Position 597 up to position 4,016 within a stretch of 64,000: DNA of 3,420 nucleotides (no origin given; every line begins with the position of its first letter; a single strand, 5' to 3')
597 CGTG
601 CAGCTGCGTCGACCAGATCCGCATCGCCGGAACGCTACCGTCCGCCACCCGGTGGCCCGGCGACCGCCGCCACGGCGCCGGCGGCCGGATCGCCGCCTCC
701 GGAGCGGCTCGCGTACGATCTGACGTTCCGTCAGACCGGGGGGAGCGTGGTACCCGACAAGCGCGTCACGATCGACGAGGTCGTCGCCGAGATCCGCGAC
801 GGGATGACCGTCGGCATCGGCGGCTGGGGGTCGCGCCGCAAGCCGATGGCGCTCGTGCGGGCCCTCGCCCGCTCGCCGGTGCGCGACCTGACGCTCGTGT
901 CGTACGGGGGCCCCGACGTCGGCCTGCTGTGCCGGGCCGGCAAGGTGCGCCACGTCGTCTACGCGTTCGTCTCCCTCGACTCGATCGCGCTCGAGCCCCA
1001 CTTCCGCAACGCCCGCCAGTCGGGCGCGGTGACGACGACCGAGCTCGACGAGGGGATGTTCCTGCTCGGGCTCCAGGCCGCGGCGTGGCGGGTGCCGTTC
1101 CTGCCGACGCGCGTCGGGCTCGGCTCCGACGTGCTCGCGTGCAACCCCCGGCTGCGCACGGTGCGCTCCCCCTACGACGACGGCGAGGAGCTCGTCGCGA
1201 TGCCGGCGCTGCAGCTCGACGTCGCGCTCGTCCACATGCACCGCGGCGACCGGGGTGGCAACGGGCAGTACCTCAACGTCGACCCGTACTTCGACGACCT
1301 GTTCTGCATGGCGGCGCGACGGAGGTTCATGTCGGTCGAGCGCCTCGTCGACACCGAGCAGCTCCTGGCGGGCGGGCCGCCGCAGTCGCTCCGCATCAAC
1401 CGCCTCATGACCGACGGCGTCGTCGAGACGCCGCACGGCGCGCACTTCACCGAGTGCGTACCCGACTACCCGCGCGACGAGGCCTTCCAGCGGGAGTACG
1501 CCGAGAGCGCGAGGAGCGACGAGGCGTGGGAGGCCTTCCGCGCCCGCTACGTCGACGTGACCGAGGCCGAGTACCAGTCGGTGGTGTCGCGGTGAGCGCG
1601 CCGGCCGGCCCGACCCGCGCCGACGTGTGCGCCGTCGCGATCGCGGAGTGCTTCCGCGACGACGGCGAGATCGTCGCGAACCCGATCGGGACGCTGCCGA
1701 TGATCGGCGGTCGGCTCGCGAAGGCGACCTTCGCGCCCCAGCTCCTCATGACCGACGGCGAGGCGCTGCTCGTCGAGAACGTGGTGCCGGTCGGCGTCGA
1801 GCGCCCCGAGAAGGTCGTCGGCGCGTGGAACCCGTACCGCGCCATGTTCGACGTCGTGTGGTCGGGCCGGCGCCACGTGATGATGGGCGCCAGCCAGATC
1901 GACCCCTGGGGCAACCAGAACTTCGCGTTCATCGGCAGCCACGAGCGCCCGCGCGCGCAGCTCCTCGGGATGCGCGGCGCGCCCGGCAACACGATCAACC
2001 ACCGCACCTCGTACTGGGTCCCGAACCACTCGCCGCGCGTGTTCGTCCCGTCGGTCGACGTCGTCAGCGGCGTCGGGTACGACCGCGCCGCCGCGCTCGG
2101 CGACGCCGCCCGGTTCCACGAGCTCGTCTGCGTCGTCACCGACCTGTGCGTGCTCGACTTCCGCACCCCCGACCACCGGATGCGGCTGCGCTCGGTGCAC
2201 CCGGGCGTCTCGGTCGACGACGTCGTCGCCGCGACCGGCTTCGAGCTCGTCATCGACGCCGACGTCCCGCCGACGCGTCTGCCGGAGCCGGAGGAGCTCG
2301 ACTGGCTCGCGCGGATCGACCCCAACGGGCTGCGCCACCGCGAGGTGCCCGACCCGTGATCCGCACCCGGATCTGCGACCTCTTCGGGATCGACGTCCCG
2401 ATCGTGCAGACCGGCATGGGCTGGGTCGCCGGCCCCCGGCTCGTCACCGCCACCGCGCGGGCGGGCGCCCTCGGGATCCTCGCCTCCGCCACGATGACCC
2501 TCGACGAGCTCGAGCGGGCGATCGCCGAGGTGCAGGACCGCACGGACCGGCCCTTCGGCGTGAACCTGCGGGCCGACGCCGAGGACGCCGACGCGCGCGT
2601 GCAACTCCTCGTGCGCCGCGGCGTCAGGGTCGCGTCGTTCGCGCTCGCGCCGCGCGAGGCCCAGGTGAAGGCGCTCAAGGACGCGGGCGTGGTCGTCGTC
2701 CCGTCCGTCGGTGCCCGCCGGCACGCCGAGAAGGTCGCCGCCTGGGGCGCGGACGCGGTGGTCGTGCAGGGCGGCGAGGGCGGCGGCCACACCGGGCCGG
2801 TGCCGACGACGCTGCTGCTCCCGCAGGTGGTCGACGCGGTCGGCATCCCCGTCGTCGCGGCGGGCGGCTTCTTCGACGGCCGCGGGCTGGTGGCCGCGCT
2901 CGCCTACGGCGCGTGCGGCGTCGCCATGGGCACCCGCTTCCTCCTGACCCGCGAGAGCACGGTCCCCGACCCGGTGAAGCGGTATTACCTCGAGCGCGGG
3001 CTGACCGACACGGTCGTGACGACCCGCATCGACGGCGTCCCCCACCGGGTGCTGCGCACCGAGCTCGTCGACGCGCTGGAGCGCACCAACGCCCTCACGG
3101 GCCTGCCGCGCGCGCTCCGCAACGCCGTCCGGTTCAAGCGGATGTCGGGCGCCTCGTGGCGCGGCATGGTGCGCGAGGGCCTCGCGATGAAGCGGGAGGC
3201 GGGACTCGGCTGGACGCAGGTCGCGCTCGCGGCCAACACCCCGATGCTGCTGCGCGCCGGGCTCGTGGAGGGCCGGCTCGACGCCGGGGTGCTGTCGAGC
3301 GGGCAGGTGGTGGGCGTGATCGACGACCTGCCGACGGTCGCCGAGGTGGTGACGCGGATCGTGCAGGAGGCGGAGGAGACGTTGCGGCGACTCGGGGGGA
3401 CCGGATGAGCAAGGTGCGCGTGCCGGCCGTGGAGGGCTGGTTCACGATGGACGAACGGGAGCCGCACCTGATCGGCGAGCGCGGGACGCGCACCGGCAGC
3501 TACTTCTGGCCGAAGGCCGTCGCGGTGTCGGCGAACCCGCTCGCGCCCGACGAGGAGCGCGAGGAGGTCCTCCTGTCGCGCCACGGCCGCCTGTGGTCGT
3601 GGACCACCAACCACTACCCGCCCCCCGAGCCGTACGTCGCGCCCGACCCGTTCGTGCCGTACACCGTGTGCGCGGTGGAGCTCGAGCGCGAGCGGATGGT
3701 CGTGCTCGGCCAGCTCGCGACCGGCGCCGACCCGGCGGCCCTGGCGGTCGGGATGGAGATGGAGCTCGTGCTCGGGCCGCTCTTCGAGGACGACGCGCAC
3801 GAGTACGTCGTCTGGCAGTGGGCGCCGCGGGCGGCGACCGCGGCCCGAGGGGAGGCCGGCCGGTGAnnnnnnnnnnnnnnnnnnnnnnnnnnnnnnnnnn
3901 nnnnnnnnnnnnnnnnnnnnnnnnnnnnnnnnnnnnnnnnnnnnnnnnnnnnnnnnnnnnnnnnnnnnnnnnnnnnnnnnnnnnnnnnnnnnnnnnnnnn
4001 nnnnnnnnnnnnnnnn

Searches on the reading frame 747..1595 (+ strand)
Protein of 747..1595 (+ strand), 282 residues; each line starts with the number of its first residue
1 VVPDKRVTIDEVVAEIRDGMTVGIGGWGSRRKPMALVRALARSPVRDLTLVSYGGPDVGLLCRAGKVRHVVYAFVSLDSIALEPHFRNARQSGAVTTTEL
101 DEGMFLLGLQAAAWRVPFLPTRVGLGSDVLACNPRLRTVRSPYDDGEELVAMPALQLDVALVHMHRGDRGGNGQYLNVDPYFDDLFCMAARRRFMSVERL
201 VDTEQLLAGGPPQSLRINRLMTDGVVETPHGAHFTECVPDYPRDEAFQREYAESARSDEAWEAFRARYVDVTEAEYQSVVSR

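Call 31: find_related_loci(query=window:747-1595:+, collection=genome_contigs, flank=2500)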
Query window:747-1595:+ (282 aa) in genome_contigs; peptide patterns used: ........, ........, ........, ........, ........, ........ (x = any residue, [..] = any of these).
600 stretches matched a pattern (row limit reached: there are more); 538 encode a relative of the query (tblastn E <= 1e-3); the best 80 are kept; 80 distinct loci.
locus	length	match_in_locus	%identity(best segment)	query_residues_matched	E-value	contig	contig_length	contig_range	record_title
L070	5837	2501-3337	86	2-280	3e-166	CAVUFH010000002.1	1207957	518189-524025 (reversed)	MAG: uncultured Actinomycetes bacterium isolate MFD04944.bin.1.41 genome assembly, contig: contig_20636, whole genome sh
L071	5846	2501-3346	84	1-282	4e-165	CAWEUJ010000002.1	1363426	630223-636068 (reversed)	MAG: uncultured Actinomycetes bacterium isolate MFD01299.bin.2.46 genome assembly, contig: contig_13718, whole genome sh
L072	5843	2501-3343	86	1-281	2e-164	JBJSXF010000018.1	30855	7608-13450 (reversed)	MAG: Actinomycetota bacterium isolate samp_4435_semibin_262 samp_4435_291533, whole genome shotgun sequence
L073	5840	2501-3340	85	2-281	7e-164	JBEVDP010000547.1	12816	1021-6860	MAG: Acidimicrobiia bacterium isolate T2R1BO.metabat2.24 T2R1BO.metabat2.24_k133_423294, whole genome shotgun sequence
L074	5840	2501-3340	84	1-280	3e-163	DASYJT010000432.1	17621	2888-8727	MAG TPA_asm: Acidimicrobiia bacterium isolate SMAG_U4302 k141_3523765, whole genome shotgun sequence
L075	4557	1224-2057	85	4-281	1e-164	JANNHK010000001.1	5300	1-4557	MAG: Actinomycetes bacterium isolate SOY_6_C_metabat_267 SOY_6_C_k141_1603918, whole genome shotgun sequence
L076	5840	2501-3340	84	1-280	5e-162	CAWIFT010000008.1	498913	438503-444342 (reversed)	MAG: uncultured Actinomycetes bacterium isolate MFD01872.bin.1.276 genome assembly, contig: contig_97135, whole genome s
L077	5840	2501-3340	83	1-280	6e-162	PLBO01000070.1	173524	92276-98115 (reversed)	MAG: Actinomycetota bacterium isolate palsa_610 73.20111000_P3M.68_contig_3180, whole genome shotgun sequence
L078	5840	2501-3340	84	1-280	2e-161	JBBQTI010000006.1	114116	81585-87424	MAG: Acidimicrobiia bacterium isolate Co_metawrap_1816 Cmw_1816_k141_5922818_length_114116_cov_15.9989, whole genome sho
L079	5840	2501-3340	85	2-281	4e-161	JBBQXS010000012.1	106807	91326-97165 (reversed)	MAG: Acidimicrobiia bacterium isolate Co_metawrap_2126 Cmw_2126_k141_21747197_length_106807_cov_14.0932, whole genome sh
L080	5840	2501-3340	83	1-280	5e-161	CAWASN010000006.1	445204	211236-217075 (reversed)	MAG: uncultured Actinomycetes bacterium isolate MFD02416.bin.2.121 genome assembly, contig: contig_85695, whole genome s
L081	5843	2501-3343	83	1-281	8e-161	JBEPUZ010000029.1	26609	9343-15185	MAG: Actinomycetota bacterium isolate 22E.metabat2_refined.036 NODE_1517_length_26609_cov_8.797394, whole genome shotgun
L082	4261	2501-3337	84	2-280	1e-161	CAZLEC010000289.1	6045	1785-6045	MAG TPA_asm: uncultured Burkholderiales bacterium isolate binchicken_co50_277 genome assembly, contig: NODE_18765_length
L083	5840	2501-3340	79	1-280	1e-153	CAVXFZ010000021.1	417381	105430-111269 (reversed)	MAG: uncultured Actinomycetes bacterium isolate MFD02416.bin.3.361 genome assembly, contig: contig_73897, whole genome s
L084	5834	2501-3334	78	2-280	4e-153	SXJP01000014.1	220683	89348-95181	MAG: Actinomycetota bacterium isolate F1-120-MAGs087 F1-120__c116631, whole genome shotgun sequence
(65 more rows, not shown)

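Call 47: search_protein_families(library=ncbifam, proteins=[window:747-1595:+], max_evalue=0.001)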
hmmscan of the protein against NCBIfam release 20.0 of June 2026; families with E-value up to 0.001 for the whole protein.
window:747-1595:+ (282 aa): 2 families
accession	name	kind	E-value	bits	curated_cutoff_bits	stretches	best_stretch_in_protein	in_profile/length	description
TIGR02429.1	pcaI_scoA_fam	subfamily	8.5e-20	71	128.5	1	6-205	6-200/222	3-oxoacid CoA-transferase subunit A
NF007394.0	PRK09920.1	equivalog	4.9e-12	45.9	315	1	4-206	3-198/219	acetate CoA-transferase subunit alpha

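Call 48: search_protein_families(library=pfam, proteins=[window:747-1595:+], max_evalue=0.0001)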
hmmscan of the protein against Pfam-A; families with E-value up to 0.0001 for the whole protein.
window:747-1595:+ (282 aa): 1 family
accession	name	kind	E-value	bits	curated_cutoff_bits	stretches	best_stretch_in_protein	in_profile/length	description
PF01144.29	CoA_trans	-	2.4e-34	119.1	23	1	8-227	3-216/217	Coenzyme A transferase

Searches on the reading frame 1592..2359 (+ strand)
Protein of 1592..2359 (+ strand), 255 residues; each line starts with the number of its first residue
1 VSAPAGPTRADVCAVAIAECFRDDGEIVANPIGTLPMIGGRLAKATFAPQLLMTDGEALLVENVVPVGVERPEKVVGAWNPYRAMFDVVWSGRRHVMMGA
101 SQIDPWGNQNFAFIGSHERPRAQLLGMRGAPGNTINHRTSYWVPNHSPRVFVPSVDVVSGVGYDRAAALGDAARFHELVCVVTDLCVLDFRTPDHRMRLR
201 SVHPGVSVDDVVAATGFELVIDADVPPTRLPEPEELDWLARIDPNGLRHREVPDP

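Call 48: search_protein_families(library=pfam, proteins=[window:1627-2359:+], max_evalue=0.0001)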
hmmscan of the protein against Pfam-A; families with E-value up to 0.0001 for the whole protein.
window:1627-2359:+ (244 aa): 0 families

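Call 77: search_protein_families(library=pfam, proteins=[window:1592-2359:+], max_evalue=0.0001)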
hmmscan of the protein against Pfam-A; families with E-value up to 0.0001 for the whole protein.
window:1592-2359:+ (255 aa): 1 family
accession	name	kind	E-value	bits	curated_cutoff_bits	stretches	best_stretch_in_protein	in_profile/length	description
PF01144.29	CoA_trans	-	2.3e-06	27.6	23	1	96-213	104-216/217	Coenzyme A transferase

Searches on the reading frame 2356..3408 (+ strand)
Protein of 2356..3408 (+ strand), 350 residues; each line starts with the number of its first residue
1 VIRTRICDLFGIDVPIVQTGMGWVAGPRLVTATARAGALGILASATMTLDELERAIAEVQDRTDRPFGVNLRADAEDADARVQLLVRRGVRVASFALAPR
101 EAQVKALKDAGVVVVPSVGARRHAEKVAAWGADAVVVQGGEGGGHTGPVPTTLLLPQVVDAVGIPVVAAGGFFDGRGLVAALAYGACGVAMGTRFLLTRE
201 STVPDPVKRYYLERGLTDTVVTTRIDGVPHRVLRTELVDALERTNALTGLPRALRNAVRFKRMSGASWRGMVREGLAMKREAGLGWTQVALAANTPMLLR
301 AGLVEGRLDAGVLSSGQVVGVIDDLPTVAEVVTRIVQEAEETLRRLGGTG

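Call 48: search_protein_families(library=pfam, proteins=[window:2356-3408:+], max_evalue=0.0001)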
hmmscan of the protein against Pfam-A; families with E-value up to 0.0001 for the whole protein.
window:2356-3408:+ (350 aa): 3 families
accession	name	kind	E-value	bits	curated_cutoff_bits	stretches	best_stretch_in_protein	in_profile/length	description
PF03060.21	NMO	-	9.1e-87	292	28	2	79-338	103-331/331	Nitronate monooxygenase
PF00478.31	IMPDH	-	1.5e-09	37.8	25.6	1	2-202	23-246/345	IMP dehydrogenase / GMP reductase domain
PF01070.24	FMN_dh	-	3.7e-06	26.7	24.9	1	111-196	219-306/350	FMN-dependent dehydrogenase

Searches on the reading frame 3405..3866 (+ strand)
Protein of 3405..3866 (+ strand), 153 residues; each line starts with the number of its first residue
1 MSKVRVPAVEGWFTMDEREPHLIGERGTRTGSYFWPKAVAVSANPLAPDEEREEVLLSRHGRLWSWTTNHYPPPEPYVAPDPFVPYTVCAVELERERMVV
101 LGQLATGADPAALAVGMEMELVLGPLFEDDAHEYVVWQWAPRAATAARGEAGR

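Call 48: search_protein_families(library=pfam, proteins=[window:3405-3866:+], max_evalue=0.0001)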
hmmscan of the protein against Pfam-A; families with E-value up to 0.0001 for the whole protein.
window:3405-3866:+ (153 aa): 1 family
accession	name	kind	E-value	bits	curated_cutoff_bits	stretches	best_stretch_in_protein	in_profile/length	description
PF01796.24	OB_ChsH2_C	-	5.2e-11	42.7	27.1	1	55-122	2-63/65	ChsH2, C-terminal OB-fold domain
